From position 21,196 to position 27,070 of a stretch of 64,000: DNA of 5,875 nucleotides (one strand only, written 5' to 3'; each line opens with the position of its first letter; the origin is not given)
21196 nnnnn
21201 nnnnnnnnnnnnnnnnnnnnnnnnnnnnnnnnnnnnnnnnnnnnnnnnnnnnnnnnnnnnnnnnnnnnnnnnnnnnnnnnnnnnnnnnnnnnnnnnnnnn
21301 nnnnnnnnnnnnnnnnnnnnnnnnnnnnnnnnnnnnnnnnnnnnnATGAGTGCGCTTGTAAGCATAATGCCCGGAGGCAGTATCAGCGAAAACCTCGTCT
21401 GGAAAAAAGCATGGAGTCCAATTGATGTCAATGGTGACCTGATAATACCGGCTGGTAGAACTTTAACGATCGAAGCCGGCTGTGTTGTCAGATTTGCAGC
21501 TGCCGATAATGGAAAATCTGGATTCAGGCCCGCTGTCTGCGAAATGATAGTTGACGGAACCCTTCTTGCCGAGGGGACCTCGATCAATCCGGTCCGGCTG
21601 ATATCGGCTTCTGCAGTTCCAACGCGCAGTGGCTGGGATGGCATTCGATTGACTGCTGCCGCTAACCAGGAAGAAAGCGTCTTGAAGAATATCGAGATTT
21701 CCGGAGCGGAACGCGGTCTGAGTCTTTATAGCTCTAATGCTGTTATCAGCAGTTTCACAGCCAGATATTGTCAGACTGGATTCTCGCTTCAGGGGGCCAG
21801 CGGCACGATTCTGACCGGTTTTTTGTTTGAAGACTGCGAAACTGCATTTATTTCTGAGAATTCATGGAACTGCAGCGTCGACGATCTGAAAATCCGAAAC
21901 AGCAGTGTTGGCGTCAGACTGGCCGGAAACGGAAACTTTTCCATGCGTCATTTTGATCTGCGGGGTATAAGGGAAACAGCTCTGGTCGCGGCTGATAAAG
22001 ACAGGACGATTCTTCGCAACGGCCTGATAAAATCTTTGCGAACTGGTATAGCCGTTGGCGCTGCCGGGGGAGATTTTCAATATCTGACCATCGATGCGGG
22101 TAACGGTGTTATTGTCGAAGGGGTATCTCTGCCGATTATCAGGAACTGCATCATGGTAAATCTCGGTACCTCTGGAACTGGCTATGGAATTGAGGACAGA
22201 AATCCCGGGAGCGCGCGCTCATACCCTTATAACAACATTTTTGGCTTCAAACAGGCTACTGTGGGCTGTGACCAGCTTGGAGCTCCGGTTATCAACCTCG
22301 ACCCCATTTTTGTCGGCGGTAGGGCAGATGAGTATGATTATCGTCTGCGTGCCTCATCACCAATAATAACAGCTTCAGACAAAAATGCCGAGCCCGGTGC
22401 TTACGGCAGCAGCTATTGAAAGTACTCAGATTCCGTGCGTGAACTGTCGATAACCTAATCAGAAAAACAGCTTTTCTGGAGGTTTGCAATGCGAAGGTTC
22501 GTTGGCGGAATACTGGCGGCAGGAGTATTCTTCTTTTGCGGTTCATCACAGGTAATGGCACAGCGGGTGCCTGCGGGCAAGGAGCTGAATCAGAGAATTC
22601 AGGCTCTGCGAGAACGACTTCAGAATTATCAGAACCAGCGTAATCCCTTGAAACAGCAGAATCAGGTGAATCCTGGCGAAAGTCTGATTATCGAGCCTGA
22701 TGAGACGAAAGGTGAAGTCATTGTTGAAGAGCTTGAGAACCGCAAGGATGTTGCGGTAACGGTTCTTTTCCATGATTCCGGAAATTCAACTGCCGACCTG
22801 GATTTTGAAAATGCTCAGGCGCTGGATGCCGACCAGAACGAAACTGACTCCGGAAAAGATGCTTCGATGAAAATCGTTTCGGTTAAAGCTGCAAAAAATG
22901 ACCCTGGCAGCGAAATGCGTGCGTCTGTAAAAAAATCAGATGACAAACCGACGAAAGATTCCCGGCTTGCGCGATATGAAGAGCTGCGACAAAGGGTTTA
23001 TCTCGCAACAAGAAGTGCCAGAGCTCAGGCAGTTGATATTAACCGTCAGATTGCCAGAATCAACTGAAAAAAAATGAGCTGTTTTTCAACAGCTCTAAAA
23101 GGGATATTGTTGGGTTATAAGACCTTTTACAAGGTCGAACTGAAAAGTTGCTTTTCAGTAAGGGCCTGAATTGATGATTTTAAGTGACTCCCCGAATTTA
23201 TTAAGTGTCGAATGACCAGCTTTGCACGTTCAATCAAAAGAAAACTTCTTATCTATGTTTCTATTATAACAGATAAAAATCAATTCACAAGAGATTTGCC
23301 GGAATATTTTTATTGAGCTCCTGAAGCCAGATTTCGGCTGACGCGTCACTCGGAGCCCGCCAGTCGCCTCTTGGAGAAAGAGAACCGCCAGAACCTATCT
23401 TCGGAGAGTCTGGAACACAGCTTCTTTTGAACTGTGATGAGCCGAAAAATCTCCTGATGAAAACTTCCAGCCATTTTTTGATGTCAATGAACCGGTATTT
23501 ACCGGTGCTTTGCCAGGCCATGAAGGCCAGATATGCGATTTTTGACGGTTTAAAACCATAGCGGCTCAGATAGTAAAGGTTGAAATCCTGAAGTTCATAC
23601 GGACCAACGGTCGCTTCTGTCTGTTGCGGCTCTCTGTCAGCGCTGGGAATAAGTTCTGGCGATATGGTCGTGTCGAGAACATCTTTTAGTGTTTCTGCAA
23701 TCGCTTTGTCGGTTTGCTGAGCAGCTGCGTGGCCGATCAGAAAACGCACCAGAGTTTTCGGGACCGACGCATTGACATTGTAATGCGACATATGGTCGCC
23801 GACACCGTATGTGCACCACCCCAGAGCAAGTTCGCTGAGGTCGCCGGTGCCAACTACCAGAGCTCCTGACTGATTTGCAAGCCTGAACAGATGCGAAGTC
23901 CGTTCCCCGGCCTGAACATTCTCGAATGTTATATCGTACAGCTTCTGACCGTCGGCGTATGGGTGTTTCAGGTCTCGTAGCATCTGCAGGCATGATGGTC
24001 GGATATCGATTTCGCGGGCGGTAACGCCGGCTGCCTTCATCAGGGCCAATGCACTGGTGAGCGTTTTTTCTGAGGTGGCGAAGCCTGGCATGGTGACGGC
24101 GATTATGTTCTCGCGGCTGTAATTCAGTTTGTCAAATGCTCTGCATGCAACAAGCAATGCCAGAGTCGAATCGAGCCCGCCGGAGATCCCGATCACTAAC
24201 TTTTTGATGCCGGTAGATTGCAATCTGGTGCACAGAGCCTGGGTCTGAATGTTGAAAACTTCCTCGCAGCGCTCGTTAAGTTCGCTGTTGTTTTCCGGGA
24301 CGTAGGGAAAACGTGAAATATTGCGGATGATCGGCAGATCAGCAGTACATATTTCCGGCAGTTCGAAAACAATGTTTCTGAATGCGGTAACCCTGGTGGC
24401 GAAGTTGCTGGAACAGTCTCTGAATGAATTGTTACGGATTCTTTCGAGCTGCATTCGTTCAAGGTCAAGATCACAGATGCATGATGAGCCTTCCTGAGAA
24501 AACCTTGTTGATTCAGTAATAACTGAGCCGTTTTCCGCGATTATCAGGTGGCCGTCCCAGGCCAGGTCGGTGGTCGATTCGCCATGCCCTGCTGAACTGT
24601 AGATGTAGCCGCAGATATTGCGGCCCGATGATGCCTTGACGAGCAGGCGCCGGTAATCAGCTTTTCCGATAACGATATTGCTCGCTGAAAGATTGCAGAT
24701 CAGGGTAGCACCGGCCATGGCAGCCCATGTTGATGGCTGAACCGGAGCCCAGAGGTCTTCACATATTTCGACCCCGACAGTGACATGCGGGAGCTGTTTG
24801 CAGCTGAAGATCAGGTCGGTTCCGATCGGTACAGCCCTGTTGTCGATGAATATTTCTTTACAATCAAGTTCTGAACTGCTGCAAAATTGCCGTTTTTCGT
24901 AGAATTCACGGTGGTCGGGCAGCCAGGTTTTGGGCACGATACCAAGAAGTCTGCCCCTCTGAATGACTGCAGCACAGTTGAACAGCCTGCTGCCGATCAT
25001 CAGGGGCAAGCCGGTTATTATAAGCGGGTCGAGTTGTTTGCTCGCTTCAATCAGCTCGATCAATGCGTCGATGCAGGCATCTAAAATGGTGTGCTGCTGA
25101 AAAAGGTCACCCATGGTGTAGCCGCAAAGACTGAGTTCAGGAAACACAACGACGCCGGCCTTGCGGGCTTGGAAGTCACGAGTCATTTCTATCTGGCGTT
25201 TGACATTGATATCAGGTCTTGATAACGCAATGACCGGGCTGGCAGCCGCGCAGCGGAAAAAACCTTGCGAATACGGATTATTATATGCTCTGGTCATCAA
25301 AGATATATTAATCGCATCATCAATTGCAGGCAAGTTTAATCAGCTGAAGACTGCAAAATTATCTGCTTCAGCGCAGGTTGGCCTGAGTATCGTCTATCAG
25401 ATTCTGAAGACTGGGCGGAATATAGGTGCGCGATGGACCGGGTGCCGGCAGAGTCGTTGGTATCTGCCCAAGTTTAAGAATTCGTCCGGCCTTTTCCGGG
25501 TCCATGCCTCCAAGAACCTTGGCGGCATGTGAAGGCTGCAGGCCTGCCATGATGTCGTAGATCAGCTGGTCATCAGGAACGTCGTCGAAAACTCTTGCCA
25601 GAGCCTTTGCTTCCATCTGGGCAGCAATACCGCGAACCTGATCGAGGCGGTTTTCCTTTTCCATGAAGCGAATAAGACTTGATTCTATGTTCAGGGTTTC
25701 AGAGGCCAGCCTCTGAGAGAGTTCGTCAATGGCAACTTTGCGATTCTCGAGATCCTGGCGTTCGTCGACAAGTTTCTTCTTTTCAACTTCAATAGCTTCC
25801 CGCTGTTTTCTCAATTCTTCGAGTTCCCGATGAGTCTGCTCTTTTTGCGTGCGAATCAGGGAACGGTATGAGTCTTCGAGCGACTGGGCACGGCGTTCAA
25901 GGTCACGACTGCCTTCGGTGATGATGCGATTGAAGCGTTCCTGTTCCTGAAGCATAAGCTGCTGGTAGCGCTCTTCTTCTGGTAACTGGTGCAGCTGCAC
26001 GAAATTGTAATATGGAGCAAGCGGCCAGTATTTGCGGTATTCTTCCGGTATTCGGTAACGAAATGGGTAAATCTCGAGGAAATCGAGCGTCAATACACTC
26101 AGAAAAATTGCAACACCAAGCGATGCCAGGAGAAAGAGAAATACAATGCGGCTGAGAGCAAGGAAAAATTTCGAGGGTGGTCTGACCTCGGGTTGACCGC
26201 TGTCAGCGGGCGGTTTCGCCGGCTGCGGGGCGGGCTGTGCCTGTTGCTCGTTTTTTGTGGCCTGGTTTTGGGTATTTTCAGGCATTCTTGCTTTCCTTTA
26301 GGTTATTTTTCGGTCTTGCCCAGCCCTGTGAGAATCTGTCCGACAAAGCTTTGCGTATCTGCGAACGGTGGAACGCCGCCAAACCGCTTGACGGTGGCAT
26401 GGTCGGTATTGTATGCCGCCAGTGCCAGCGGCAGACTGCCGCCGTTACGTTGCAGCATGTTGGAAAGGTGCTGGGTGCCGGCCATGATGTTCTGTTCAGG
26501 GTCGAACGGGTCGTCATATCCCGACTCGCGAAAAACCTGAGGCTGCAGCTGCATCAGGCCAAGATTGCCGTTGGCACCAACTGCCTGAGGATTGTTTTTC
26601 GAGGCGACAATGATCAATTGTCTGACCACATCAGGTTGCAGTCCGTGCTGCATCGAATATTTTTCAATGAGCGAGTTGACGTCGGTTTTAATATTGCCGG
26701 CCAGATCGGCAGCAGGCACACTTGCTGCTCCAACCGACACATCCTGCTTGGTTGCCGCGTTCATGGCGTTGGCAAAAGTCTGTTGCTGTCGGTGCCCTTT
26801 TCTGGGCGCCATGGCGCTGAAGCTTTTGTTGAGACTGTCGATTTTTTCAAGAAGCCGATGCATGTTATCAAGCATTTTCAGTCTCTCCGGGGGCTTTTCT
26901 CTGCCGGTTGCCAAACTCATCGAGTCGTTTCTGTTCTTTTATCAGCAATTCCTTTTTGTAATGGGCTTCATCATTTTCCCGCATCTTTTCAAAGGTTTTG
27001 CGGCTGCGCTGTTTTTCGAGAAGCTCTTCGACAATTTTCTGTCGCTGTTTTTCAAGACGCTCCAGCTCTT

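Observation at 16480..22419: Three tandem, translationally coupled paralogous lipoproteins (CarboxypepD_reg - FN3 - parallel beta-helix)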

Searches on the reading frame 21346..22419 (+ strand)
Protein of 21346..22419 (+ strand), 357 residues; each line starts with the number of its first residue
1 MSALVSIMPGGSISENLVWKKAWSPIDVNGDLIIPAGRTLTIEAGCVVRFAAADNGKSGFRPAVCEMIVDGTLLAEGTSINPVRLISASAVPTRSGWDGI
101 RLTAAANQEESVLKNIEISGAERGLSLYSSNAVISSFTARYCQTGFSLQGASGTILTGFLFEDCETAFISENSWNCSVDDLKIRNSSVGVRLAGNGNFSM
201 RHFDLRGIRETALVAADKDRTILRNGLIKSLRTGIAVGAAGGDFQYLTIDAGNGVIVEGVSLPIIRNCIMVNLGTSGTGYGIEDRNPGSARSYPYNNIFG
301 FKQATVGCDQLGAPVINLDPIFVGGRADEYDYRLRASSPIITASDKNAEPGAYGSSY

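Call 46: predict_structure(alignment_id=A2)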
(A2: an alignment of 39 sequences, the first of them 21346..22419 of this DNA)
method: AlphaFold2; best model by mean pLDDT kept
length: 357 residues; sequences in the alignment: 39
mean_pLDDT: 91.8   pTM: 0.90
mean pLDDT of the five models: 91.8, 90.9, 90.2, 89.3, 83.4
residues with pLDDT >= 90: 280; 70-90: 61; 50-70: 12; < 50: 4
segments of 3 or more residues with pLDDT < 50: 1-4
pLDDT, mean of each block of 10 residues (from residue 1): 60 93 92 95 97 76 87 97 92 85 90 97 94 96 97 96 98 97 98 97 97 96 97 94 96 94 94 94 83 93 92 76 87 95 92 88
secondary structure, 60 per line:
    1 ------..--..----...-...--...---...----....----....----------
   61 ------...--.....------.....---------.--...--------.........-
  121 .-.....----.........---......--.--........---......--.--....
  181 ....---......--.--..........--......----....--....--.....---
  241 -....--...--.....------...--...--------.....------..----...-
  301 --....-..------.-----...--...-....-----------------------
elements in order: E17-19 E26-28 E32-34 E39-42 E47-50 E67-69 E72-76 E83-87 E100-102 E111-119 E123-127 E132-140 E144-149 E155-162 E166-171 E177-184 E188-193 E199-208 E211-216 E221-224 E227-230 E233-237 E242-245 E248-250 E253-257 E264-266 E269-271 E280-284 E297-299 E303-306 E322-324 E331-334

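Call 48: fold_search(model_id=the predicted structure, library=pdb)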
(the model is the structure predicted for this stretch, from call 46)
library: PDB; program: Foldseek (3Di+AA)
matches with E <= 10: 418; with E <= 0.001: 0
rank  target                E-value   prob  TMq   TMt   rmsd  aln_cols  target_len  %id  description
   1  6gvp_A                1.3e-03  0.99  0.28  0.19  15.7       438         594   11  TAILSPIKE PROTEIN MUTANT E372Q (DELTA N471/S472) OF E. COLI BACTERIOPHAGE HK620 IN COMPLEX WITH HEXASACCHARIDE (released 2018-07-11)
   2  2pyg_B                1.3e-03  0.92  0.22  0.22  15.0       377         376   13  Azotobacter vinelandii Mannuronan C-5 epimerase AlgE4 A-module (released 2008-05-27)
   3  5g5n_B                1.3e-03  0.99  0.29  0.30  14.6       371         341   11  Structure of the snake adenovirus 1 hexon-interlacing LH3 protein, methylmercury chloride derivative (released 2017-06-07)
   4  2x6x_A                1.5e-03  0.94  0.23  0.16  15.9       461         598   10  Tailspike protein mutant D339N of E.coli bacteriophage HK620 in complex with hexasaccharide (released 2011-03-02)
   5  5g5n_A                1.7e-03  0.99  0.29  0.30  14.5       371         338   12  Structure of the snake adenovirus 1 hexon-interlacing LH3 protein, methylmercury chloride derivative (released 2017-06-07)
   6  2x6w_A                1.9e-03  0.94  0.24  0.17  15.9       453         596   10  Tailspike protein mutant E372Q of E.coli bacteriophage HK620 in complex with hexasaccharide (released 2011-03-02)
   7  4xot_A                2.0e-03  0.99  0.30  0.21  15.0       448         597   11  Tailspike protein mutant E372Q of E. coli bacteriophage HK620 in complex with pentasaccharide (released 2016-01-27)
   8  4xkv                  2.3e-03  0.99  0.32  0.22  14.7       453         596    9  Tailspike protein mutant D339N of E. coli bacteriophage HK620 (released 2016-01-20)
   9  4xle_A                2.5e-03  0.99  0.30  0.20  15.1       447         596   10  Tailspike protein double mutant D339N/E372A of E. coli bacteriophage HK620 in complex with hexasaccharide (released 2016-01-20)
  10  4nk8                  2.7e-03  1.00  0.57  0.49   5.7       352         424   10  Crystal Structure of the periplasmic alginate epimerase AlgG D317A mutant (released 2014-01-15)
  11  7dmk_A                2.8e-03  1.00  0.45  0.23  23.9       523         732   10  PL6 alginate lyase BcAlyPL6 (released 2021-10-06)
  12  5g5n_C                2.8e-03  0.99  0.28  0.29  14.6       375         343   11  Structure of the snake adenovirus 1 hexon-interlacing LH3 protein, methylmercury chloride derivative (released 2017-06-07)
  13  2x6y_A                3.4e-03  0.89  0.24  0.17  15.3       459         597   12  Tailspike protein mutant D339A of E.coli bacteriophage HK620 in complex with hexasaccharide (released 2011-03-02)
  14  5gqc_D                3.7e-03  1.00  0.47  0.32  10.6       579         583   11  Crystal structure of lacto-N-biosidase LnbX from Bifidobacterium longum subsp. longum, ligand-free form (released 2017-04-19)
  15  5gqc_A                3.7e-03  1.00  0.40  0.27  10.9       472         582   10  Crystal structure of lacto-N-biosidase LnbX from Bifidobacterium longum subsp. longum, ligand-free form (released 2017-04-19)
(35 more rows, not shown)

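Call 97: fold_search(model_id=the predicted structure, library=viral)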
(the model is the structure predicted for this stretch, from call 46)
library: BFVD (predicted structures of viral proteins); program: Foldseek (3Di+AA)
matches with E <= 10: 818; with E <= 0.001: 11
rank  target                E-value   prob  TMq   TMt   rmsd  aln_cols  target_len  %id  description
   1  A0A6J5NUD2            3.4e-05  1.00  0.41  0.30  11.7       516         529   12  Right handed beta helix domain-containing protein [uncultured Caudovirales phage]
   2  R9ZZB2                1.5e-04  0.99  0.24  0.13  13.2       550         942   10  Structural protein [Cellulophaga phage phi17:2]
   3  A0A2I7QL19            2.8e-04  1.00  0.51  0.34   7.5       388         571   12  (no name in the UniProt tables at hand)
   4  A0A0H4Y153            3.5e-04  0.35  0.12  0.11  18.6       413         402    8  Uncharacterized protein [Salmon gill poxvirus]
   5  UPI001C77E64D         3.7e-04  1.00  0.33  0.24  12.9       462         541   11  (no name look-up for this kind of identifier)
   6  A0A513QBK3            5.1e-04  1.00  0.46  0.19  12.5       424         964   14  Uncharacterized protein [Shigella phage MK-13]
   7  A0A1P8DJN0            5.6e-04  0.99  0.30  0.18  14.4       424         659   10  (no name in the UniProt tables at hand)
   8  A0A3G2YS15            5.9e-04  1.00  0.55  0.38  10.2       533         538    9  Uncharacterized protein [Serratia phage vB_SmaA_3M]
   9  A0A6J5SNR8            7.1e-04  0.98  0.26  0.18  14.9       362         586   11  Pectate lyase superfamily protein [uncultured Caudovirales phage]
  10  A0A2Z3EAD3            7.4e-04  1.00  0.40  0.25  13.0       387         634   13  (no name in the UniProt tables at hand)
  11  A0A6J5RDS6            9.8e-04  1.00  0.43  0.24  10.0       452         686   13  Right handed beta helix region [uncultured Caudovirales phage]
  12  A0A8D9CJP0            1.0e-03  0.47  0.14  0.11  15.3       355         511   13  Caspase 9 inhibitor [Ectromelia virus]
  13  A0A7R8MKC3            1.2e-03  1.00  0.37  0.20  11.1       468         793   10  Putative EPS-depolymerase [Klebsiella phage vB_KvM-Eowyn]
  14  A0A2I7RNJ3            1.3e-03  1.00  0.44  0.20  11.4       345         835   12  Tail fiber protein [Vibrio phage 1.202.O._10N.222.45.E8]
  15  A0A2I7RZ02            1.4e-03  0.99  0.33  0.18  11.8       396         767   10  (no name in the UniProt tables at hand)
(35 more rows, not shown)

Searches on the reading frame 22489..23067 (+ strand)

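Call 7: search_protein_families(library=pfam, proteins=[window:22489-23067:+], max_evalue=0.1)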
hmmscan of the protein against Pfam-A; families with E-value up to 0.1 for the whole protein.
window:22489-23067:+ (192 aa): 2 families
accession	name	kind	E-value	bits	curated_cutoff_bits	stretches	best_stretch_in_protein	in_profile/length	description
PF20990.2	DUF2207_C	-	0.0095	16.1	33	1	5-49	171-215/247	Predicted membrane protein (DUF2207) C-terminal domain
PF25392.1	MS_channel_TM1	-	0.059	13.8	27.1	0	8-47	8-47/79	Mechanosensitive ion channel, transmembrane helix 1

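Call 19: search_protein_families(library=ncbifam, proteins=[window:22489-23067:+], max_evalue=0.1)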
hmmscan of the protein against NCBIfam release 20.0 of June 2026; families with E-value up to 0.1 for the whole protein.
window:22489-23067:+ (192 aa): 0 families

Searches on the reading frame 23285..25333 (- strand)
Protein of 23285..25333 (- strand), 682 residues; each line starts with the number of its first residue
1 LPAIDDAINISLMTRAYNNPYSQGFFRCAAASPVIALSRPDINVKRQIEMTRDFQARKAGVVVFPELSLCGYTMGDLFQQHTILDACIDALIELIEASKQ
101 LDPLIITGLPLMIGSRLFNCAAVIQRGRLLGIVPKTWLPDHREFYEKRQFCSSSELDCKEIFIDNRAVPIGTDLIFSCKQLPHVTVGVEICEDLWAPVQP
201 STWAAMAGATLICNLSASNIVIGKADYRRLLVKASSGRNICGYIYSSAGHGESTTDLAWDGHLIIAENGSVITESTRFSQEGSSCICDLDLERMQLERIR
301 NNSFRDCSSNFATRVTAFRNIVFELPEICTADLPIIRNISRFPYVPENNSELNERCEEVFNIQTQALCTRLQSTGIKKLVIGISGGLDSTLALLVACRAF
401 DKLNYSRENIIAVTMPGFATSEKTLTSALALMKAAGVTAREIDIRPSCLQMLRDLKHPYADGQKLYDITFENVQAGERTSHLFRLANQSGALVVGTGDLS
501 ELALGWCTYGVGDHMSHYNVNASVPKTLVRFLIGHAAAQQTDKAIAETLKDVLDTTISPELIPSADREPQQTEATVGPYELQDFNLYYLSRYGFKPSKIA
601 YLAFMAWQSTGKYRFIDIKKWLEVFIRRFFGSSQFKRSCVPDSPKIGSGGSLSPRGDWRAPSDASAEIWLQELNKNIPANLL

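Call 14: search_protein_families(library=pfam, proteins=[window:23285-25333:-], max_evalue=0.001)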
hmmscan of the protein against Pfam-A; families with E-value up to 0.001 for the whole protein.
window:23285-25333:- (682 aa): 2 families
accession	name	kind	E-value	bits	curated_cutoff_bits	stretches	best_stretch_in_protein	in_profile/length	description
PF02540.23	NAD_synthase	-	4.2e-27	95.3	21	1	364-552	6-168/242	NAD synthase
PF00795.27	CN_hydrolase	-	1.1e-14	54.8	23.2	1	43-295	17-252/256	Carbon-nitrogen hydrolase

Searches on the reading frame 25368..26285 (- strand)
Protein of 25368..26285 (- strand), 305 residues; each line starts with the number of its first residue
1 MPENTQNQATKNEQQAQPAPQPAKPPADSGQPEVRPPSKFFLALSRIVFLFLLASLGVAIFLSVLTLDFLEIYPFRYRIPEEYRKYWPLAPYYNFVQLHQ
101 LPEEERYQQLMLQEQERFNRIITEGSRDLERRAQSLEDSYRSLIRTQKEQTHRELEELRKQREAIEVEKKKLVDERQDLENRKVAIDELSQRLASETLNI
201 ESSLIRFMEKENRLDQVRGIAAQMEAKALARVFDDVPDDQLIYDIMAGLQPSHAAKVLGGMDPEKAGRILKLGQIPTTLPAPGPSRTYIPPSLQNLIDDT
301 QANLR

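Call 14: search_protein_families(library=pfam, proteins=[window:25368-26285:-], max_evalue=0.001)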
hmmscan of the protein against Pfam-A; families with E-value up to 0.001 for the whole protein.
window:25368-26285:- (305 aa): 0 families

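Call 83: search_protein_families(library=pfam, proteins=[window:25368-26285:-], max_evalue=0.01)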
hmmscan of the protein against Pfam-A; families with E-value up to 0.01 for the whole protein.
window:25368-26285:- (305 aa): 1 family
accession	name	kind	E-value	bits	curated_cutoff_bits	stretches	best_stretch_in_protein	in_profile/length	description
PF03448.22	MgtE_N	-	0.0019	19.1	25.9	0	216-272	41-96/102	MgtE intracellular N domain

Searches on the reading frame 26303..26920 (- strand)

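Call 65: search_protein_families(library=pfam, proteins=[window:26303-26920:-], max_evalue=0.001)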
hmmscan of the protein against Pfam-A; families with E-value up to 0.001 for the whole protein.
window:26303-26920:- (205 aa): 1 family
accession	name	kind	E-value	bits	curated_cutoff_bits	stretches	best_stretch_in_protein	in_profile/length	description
PF01464.25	SLT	-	1.9e-19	69.8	21.3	1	84-179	2-103/117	Transglycosylase SLT domain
